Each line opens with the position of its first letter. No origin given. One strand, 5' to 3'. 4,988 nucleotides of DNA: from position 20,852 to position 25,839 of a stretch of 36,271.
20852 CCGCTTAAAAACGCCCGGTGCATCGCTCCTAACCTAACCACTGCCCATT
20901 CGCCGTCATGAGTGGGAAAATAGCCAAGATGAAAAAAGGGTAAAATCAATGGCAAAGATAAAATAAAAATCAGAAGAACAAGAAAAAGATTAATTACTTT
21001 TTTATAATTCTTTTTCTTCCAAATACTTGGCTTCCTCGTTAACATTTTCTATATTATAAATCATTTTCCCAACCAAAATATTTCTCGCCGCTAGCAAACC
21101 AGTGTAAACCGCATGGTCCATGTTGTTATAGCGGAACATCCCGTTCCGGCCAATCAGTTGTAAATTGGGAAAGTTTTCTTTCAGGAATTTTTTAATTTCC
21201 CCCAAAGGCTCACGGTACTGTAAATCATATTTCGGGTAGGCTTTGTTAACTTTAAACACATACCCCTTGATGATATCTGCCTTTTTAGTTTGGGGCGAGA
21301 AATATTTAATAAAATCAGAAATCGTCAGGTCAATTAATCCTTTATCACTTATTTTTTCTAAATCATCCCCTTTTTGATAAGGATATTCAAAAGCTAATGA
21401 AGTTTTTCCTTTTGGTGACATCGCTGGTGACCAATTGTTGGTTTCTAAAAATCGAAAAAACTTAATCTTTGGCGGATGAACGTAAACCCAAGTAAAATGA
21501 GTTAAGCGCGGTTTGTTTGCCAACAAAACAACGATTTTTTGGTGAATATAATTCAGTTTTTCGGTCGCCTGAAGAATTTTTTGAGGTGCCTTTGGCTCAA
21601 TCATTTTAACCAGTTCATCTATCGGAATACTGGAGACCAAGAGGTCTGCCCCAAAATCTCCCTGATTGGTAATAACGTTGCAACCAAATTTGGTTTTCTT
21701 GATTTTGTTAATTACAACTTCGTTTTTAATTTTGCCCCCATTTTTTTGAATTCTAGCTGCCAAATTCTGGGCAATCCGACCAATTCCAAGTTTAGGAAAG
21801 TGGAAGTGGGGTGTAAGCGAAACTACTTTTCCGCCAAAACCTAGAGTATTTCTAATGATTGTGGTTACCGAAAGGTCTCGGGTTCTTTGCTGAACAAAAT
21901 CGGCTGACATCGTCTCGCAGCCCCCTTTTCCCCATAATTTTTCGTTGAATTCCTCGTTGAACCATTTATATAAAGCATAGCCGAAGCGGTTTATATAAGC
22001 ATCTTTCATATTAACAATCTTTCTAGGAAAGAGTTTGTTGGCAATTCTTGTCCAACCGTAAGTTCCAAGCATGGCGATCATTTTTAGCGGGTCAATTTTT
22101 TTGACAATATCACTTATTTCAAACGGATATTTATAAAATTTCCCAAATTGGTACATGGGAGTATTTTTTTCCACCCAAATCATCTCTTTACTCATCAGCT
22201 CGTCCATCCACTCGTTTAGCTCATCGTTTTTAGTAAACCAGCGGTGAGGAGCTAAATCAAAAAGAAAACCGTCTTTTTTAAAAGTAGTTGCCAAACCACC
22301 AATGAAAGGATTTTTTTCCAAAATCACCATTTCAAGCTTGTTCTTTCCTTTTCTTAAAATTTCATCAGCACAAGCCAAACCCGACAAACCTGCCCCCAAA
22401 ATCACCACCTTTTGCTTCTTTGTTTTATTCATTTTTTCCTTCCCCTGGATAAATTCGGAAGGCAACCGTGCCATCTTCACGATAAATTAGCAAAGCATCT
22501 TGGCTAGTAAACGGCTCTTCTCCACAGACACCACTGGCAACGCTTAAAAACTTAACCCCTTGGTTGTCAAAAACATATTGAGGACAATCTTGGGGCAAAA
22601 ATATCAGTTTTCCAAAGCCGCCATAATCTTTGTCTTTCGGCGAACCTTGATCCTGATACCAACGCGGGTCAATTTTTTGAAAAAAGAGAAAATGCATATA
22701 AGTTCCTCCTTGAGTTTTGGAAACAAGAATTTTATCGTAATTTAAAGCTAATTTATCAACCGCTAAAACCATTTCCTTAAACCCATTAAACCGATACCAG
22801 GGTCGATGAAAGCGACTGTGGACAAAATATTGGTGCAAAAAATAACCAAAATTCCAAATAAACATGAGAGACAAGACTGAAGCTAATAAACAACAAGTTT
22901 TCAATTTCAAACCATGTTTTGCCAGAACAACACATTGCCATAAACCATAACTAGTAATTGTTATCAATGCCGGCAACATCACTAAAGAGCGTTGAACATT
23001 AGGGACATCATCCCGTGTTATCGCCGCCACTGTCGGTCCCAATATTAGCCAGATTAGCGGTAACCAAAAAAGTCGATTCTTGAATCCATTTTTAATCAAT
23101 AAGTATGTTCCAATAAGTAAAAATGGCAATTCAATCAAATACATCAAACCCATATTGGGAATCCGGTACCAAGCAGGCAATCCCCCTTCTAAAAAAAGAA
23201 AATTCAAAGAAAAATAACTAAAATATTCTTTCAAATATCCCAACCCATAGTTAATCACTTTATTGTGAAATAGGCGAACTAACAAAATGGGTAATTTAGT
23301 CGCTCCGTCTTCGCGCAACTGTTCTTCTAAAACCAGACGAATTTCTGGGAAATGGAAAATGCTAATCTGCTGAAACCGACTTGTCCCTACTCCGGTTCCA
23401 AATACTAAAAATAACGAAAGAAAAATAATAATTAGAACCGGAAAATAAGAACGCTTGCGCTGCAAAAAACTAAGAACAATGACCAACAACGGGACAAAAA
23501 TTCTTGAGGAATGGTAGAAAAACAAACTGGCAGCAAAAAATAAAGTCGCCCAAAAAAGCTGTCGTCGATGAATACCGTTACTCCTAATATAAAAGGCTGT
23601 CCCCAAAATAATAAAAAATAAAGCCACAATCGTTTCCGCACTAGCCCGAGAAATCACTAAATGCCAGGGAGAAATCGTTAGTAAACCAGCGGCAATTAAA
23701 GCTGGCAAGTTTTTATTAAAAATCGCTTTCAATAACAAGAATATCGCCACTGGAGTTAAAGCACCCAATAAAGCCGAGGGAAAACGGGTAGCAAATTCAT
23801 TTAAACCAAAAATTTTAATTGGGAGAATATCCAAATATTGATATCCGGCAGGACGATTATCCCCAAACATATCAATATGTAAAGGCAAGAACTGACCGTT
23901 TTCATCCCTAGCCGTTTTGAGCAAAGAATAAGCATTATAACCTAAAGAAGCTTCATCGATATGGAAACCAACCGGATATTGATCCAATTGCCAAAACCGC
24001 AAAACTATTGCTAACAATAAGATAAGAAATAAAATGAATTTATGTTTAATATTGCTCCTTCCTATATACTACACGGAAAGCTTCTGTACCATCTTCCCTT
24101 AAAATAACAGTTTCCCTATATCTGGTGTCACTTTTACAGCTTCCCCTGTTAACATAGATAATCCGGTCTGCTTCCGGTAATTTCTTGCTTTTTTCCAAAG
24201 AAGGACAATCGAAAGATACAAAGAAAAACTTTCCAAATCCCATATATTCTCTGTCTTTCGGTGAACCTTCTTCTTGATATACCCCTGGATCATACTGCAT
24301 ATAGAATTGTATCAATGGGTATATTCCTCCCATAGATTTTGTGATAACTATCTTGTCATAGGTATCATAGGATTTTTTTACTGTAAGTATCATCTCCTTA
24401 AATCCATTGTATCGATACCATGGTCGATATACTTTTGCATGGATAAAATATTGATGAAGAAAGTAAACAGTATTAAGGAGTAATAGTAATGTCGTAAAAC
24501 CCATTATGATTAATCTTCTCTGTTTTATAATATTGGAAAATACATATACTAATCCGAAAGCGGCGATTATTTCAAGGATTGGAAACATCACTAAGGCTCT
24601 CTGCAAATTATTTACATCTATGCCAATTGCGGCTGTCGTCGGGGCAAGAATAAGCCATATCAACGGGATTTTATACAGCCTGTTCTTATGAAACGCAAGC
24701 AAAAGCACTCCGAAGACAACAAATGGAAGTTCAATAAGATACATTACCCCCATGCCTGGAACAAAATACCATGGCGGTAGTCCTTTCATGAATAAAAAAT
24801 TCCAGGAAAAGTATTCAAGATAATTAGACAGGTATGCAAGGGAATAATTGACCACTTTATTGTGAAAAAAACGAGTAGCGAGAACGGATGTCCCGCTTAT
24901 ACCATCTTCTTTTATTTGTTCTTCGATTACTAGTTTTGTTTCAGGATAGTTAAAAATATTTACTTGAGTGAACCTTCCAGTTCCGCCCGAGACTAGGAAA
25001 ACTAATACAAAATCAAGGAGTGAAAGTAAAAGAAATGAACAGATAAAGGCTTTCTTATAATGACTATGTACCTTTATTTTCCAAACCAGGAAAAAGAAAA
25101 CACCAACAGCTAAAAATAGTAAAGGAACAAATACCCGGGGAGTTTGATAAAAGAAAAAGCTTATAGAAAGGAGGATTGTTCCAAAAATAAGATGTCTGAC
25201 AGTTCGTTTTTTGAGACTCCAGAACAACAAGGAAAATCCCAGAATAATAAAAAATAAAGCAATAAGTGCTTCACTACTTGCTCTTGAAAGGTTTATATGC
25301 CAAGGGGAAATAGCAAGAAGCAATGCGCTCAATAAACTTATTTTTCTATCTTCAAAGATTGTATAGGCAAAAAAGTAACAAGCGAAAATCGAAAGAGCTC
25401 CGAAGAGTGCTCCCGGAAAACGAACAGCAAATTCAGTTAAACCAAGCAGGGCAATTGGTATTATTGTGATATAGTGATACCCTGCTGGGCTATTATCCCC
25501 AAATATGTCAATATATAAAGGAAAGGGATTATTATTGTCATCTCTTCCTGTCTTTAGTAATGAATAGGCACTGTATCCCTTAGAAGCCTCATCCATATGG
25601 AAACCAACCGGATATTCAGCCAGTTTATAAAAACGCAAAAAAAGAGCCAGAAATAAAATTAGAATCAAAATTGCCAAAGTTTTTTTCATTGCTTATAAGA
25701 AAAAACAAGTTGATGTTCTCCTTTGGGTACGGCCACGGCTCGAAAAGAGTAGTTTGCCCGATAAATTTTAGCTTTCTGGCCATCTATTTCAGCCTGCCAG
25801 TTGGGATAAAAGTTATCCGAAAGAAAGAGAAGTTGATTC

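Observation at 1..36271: Wall-to-wall GT-C glycosyltransferase island: 16 polytopic transferases from about five families plus 8 GT2 in 36 kb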

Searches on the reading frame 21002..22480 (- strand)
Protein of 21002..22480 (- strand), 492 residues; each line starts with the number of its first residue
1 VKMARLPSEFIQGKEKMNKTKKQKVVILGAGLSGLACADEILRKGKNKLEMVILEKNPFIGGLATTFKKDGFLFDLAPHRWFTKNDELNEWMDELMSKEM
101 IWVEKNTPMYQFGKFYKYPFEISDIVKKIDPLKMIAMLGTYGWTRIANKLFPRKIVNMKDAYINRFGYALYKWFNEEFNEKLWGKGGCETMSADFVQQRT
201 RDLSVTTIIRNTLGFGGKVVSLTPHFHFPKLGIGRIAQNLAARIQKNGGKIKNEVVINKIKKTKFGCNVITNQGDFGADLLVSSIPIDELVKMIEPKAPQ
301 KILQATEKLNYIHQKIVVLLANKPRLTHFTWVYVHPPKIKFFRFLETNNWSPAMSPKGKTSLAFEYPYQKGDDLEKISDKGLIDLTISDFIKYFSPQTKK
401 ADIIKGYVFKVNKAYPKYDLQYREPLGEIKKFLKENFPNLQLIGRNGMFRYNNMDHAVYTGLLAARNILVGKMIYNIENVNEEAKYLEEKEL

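Call 5: search_protein_families(library=pfam, proteins=[window:21002-22480:-], max_evalue=0.01)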
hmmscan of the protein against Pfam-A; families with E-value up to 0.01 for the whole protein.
window:21002-22480:- (492 aa): 9 families
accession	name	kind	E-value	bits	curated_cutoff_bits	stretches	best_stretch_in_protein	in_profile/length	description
PF01593.30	Amino_oxidase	-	1.3e-22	81.1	19.8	1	32-469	1-443/443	Flavin containing amine oxidoreductase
PF13450.12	NAD_binding_8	-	7.5e-13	49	21.9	1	27-95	1-68/68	NAD(P)-binding Rossmann-like domain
PF01266.30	DAO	-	4.9e-06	26.8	27.9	1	24-73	1-46/353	FAD dependent oxidoreductase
PF01946.23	Thi4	-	0.00036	20.3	26.2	1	15-62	10-55/235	Thi4 family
PF12831.13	FAD_oxidored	-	0.0005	19.9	27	1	25-66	2-40/416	FAD dependent oxidoreductase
PF13454.12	NAD_binding_9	-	0.00081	19.8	21.8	1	26-95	1-75/155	FAD-NAD(P)-binding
PF07992.20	Pyr_redox_2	-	0.0017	18.3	26.1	0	16-58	135-175/291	Pyridine nucleotide-disulphide oxidoreductase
PF00890.30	FAD_binding_2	-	0.0046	16.6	20.4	1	25-96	2-68/414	FAD binding domain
PF03486.20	HI0933_like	-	0.0092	15.9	50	0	24-60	2-35/244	HI0933-like protein Rossmann domain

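Call 13: search_protein_families(library=ncbifam, proteins=[window:21002-22480:-], max_evalue=0.1)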
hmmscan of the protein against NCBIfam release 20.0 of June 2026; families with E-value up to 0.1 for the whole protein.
window:21002-22480:- (492 aa): 58 families (the best 25 are shown)
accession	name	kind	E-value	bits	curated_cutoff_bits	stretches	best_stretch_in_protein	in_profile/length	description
NF005548.0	PRK07208.1-4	equivalog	2.8e-112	375.8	389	1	21-490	2-471/488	hypothetical protein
NF005545.0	PRK07208.1-1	equivalog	1.3e-82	277.8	451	1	19-488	4-481/504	hypothetical protein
NF005546.0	PRK07208.1-2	equivalog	1.8e-77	261.1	418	2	104-491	115-526/527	hypothetical protein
NF005547.0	PRK07208.1-3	equivalog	6.4e-75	252.7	380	1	20-474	2-450/465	hypothetical protein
NF005549.0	PRK07208.1-5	equivalog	1.2e-53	182.4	587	2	98-490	110-534/534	hypothetical protein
NF005560.0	PRK07233.1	equivalog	1.3e-28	100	252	1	24-431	2-394/435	hypothetical protein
NF008845.0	PRK11883.1-5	equivalog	3.8e-15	55.1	560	1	20-445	2-440/468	protoporphyrinogen oxidase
NF058655.1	CrtID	equivalog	2.5e-13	49.7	640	2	25-110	1-84/478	bifunctional phytoene desaturase/3,4-desaturase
TIGR03467.1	HpnE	equivalog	9.6e-12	44.9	283.05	1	25-301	1-274/430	hydroxysqualene dehydroxylase HpnE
TIGR00562.1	proto_IX_ox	equivalog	1.1e-11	44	97.85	1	22-127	2-110/470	protoporphyrinogen oxidase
TIGR00031.1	UDP-GALP_mutase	equivalog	1.3e-11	44.1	303.75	2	24-192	3-168/378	UDP-galactopyranose mutase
NF042421.1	hydcarot_desat_CrtD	equivalog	1.3e-11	43.6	500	2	24-95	3-70/487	1-hydroxycarotenoid 3,4-desaturase CrtD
TIGR02734.1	crtI_fam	subfamily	2.8e-10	39.5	238.1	1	25-90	1-62/504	phytoene desaturase family protein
NF008843.0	PRK11883.1-3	equivalog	4.1e-09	36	406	1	23-86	2-64/424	protoporphyrinogen oxidase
TIGR02731.1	phytoene_desat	equivalog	3e-08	32.8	569.4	1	24-107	1-83/453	15-cis-phytoene desaturase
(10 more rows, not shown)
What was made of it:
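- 21002..22480 (-): FAD enzyme homologous to UDP-galactopyranose mutase (likely start ATG at 22432). NCBIfam PRK07208.1-4 375.8 bits (call 13).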

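Call 53: search_solved_structures(query=window:21002-22432:-, max_evalue=0.001)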
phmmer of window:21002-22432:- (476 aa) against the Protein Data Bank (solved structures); distinct sequences matched with E-value up to 0.001: 21.
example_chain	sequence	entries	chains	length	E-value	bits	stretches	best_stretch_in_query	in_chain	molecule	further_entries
4u8l_A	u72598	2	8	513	1.7e-15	59.9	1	9-457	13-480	UDP-galactopyranose mutase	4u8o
3ute_A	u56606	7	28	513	2e-15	59.7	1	9-457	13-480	UDP-galactopyranose mutase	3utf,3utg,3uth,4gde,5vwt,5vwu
3uka_A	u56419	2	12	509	3.2e-15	59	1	9-457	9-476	UDP-galactopyranose mutase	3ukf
3ukl_A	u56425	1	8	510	3.2e-15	59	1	9-457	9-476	UDP-galactopyranose mutase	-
3ukh_A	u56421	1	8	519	3.5e-15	58.9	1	9-457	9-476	UDP-galactopyranose mutase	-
4u8k_A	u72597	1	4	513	4.1e-15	58.7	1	9-457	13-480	UDP-galactopyranose mutase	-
3ukk_A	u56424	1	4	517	5.3e-15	58.3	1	9-457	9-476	UDP-galactopyranose mutase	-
3ukq_A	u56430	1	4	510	8.4e-15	57.6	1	9-457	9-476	UDP-galactopyranose mutase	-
3ukp_A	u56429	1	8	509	2.1e-14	56.3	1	9-457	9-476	UDP-galactopyranose mutase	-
4u8i_A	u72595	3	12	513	2.5e-14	56.1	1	9-457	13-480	UDP-galactopyranose mutase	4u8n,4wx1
4dsg_A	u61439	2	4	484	2.6e-14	56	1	7-453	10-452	UDP-galactopyranose mutase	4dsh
4u8m_A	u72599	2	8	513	3.4e-14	55.6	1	9-457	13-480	UDP-galactopyranose mutase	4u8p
4u8j_A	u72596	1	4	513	3.5e-14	55.6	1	9-457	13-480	UDP-galactopyranose mutase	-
5hhf_A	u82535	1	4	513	4.9e-14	55.1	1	9-457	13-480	UDP-galactopyranose mutase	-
3i6d_A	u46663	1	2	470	2e-10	43.2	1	6-78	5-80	Protoporphyrinogen oxidase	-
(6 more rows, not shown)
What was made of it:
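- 21002..22480 (-): PDB 4u8l, 3ute and 4dsg at about 2e-15, full length (call 53).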

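Call 79: search_solved_structures(query=window:21002-22432:-, max_evalue=1e-14, show_alignments=1)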
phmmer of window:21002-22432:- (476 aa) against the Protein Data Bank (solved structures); distinct sequences matched with E-value up to 1e-14: 8.
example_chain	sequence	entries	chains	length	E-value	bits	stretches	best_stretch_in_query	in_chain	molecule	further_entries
4u8l_A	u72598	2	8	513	1.7e-15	59.9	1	9-457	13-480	UDP-galactopyranose mutase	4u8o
3ute_A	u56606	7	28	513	2e-15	59.7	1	9-457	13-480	UDP-galactopyranose mutase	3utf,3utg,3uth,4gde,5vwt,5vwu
3uka_A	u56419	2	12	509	3.2e-15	59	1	9-457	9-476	UDP-galactopyranose mutase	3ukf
3ukl_A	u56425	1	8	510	3.2e-15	59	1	9-457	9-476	UDP-galactopyranose mutase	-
3ukh_A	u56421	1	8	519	3.5e-15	58.9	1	9-457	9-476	UDP-galactopyranose mutase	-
4u8k_A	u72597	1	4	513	4.1e-15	58.7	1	9-457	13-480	UDP-galactopyranose mutase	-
3ukk_A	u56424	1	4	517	5.3e-15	58.3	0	9-457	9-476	UDP-galactopyranose mutase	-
3ukq_A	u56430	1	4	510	8.4e-15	57.6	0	9-457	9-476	UDP-galactopyranose mutase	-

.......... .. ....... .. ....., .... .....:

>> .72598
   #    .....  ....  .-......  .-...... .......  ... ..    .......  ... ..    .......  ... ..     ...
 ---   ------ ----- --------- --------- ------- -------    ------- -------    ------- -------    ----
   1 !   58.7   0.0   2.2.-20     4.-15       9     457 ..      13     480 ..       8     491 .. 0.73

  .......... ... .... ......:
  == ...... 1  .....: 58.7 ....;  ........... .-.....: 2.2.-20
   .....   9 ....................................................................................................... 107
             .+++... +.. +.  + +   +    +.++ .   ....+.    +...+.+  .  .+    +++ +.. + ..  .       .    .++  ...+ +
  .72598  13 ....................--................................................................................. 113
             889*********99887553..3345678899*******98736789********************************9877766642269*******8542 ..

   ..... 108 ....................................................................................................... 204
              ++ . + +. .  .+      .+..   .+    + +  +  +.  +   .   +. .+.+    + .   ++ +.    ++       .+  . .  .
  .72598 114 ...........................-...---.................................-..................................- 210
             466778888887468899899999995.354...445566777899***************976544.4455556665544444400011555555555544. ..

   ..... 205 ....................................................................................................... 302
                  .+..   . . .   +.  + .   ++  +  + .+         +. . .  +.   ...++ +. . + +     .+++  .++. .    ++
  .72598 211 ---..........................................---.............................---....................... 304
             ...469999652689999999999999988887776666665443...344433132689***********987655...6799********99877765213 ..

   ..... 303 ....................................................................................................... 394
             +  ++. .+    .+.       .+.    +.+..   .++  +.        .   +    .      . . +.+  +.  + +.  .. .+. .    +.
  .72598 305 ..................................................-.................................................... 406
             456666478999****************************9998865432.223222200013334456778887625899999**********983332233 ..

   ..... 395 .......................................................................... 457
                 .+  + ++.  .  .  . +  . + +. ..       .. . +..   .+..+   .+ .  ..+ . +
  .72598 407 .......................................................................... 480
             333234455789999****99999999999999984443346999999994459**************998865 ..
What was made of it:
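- The UGM-like enzyme keeps all the recalled substrate-binding residues (call 79).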

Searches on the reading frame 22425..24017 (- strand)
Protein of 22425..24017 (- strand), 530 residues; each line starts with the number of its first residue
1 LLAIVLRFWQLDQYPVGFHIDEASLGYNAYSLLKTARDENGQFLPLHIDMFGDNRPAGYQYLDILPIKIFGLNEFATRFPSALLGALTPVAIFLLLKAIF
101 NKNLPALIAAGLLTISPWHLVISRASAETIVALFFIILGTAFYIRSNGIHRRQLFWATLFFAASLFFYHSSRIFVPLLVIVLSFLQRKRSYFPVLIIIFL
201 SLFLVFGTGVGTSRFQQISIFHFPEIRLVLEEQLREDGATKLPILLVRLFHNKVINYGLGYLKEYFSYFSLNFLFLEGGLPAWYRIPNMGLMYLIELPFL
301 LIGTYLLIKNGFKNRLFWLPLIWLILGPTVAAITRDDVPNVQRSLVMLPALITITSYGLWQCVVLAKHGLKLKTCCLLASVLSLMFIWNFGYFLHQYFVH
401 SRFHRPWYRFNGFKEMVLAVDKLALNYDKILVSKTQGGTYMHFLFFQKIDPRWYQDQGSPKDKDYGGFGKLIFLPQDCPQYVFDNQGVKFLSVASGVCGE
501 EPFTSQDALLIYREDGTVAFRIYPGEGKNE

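Call 5: search_protein_families(library=pfam, proteins=[window:22425-24017:-], max_evalue=0.01)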
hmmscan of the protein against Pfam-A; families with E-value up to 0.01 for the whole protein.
window:22425-24017:- (530 aa): 2 families
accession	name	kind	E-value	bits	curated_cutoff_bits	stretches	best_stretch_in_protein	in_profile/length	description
PF02366.24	PMT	-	1.1e-11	45.2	22.7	1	2-163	6-174/245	Dolichyl-phosphate-mannose-protein mannosyltransferase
PF13231.12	PMT_2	-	1.3e-09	38.9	26.1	1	56-203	3-152/160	Dolichyl-phosphate-mannose-protein mannosyltransferase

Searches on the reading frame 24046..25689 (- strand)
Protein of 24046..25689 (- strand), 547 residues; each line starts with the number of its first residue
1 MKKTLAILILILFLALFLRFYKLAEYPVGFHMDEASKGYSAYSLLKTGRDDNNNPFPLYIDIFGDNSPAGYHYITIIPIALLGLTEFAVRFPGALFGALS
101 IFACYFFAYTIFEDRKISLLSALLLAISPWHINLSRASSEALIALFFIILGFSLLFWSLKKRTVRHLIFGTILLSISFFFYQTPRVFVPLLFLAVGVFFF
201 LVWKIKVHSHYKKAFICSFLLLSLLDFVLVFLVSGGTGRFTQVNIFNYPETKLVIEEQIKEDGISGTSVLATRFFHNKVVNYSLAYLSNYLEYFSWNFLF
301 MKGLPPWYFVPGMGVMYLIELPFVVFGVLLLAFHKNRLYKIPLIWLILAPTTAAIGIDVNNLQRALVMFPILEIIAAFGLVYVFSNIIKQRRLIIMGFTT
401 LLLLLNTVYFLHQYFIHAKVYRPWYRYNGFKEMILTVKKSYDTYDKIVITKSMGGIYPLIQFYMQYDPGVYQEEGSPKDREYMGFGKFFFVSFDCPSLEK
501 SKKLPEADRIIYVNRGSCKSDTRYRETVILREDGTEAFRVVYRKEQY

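Call 5: search_protein_families(library=pfam, proteins=[window:24046-25689:-], max_evalue=0.01)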
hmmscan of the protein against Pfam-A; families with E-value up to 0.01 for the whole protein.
window:24046-25689:- (547 aa): 2 families
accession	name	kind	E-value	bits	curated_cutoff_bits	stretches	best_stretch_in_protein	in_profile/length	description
PF13231.12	PMT_2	-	8.1e-07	29.8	26.1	1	68-223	3-150/160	Dolichyl-phosphate-mannose-protein mannosyltransferase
PF02366.24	PMT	-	0.00017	21.7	22.7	1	12-230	4-233/245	Dolichyl-phosphate-mannose-protein mannosyltransferase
